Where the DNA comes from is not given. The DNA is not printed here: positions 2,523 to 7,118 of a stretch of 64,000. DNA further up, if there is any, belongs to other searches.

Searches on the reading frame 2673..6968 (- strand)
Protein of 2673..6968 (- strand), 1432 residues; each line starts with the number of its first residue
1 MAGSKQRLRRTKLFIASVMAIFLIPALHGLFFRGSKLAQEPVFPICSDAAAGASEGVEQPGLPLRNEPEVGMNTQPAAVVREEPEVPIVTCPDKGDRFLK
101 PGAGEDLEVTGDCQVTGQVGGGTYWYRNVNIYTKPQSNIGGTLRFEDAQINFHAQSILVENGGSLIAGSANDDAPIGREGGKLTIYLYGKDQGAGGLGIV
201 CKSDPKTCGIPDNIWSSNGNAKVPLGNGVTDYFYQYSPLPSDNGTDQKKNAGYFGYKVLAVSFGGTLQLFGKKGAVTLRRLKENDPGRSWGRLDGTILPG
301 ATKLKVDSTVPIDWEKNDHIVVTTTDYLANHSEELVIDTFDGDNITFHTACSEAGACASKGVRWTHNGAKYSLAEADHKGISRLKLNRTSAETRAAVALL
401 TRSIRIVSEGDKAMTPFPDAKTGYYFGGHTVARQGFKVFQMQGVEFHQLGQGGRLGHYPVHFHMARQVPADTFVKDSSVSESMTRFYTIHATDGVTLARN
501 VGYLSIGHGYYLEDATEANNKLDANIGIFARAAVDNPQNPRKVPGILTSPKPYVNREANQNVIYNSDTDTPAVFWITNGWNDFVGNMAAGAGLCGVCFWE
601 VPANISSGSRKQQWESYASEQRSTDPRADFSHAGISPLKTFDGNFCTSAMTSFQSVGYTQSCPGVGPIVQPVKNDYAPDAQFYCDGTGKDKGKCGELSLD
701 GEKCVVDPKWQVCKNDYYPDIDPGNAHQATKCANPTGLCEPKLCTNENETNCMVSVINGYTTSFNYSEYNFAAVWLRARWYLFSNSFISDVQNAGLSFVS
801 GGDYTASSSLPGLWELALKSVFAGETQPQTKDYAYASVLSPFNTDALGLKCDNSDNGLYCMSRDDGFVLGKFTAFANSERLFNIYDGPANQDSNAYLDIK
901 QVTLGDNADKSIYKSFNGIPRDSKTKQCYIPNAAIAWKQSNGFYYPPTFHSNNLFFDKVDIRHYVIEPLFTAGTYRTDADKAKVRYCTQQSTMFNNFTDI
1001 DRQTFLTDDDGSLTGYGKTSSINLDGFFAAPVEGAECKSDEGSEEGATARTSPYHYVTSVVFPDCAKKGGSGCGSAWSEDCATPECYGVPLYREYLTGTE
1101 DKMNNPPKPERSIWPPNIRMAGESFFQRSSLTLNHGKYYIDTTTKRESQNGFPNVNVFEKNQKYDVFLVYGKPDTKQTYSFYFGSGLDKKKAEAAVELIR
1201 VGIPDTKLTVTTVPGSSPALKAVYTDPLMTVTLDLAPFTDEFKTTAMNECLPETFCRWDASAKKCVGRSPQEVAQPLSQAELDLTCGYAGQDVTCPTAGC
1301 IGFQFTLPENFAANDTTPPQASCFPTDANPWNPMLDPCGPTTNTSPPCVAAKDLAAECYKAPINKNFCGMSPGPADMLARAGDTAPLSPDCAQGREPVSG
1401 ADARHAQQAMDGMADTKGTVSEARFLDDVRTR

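Call 72: search_protein_families(library=pfam, proteins=[window:2673-6968:-], max_evalue=0.0001)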
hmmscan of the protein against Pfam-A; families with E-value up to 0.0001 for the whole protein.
window:2673-6968:- (1432 aa): 2 families
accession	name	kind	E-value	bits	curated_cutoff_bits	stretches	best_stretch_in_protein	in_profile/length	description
PF24606.1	CEMIP_beta-hel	-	1.3e-46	159.5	27.3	1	425-619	1-191/212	CEMIP beta-helix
PF10162.14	G8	-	2.8e-11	43.8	22.9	1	139-191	36-84/124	G8 domain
